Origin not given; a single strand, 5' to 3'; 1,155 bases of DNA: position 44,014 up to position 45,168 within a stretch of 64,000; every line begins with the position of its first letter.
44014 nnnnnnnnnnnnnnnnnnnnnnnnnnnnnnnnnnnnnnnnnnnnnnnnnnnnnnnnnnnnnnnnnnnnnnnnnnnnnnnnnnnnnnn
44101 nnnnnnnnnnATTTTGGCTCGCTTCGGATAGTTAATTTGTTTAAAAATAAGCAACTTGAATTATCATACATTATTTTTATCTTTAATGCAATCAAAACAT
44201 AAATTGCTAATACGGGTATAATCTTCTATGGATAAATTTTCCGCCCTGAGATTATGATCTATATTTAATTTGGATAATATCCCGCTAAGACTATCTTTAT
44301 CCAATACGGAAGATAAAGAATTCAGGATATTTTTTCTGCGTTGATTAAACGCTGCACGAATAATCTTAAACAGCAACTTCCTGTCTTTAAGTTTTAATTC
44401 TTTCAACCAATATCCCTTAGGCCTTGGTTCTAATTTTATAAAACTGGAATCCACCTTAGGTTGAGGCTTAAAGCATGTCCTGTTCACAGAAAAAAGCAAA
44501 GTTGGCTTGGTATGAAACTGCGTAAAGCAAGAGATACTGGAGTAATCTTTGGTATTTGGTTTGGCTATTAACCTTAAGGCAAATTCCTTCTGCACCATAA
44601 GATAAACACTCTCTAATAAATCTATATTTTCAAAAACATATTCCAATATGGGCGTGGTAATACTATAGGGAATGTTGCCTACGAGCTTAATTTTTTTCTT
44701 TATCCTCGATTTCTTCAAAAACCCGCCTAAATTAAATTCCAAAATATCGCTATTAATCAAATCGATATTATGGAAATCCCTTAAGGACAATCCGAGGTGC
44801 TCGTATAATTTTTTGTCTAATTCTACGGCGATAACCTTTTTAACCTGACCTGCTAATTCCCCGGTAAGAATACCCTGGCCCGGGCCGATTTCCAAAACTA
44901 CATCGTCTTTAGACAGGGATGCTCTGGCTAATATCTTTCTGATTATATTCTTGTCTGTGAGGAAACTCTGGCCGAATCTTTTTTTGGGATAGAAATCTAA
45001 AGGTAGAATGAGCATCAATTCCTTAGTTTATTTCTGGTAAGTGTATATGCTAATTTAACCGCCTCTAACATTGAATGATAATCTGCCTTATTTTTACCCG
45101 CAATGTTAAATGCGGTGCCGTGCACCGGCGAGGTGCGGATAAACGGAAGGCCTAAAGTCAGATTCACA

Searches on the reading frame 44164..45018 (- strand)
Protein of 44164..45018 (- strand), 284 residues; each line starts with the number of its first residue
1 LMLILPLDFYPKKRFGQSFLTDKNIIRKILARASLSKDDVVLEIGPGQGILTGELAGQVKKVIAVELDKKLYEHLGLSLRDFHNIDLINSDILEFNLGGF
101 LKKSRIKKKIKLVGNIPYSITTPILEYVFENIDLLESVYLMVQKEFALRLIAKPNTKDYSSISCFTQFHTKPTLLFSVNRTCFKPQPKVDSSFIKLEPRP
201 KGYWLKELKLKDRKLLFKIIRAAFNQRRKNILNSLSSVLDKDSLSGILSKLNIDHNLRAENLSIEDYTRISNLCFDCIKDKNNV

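Call 41: search_protein_families(library=pfam, proteins=[window:44164-45018:-], max_evalue=0.001)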
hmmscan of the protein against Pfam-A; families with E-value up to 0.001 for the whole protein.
window:44164-45018:- (284 aa): 1 family
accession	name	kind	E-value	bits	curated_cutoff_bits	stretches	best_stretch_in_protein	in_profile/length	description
PF00398.26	RrnaAD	-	1.2e-67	228.3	24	1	12-273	5-260/263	Ribosomal RNA adenine dimethylase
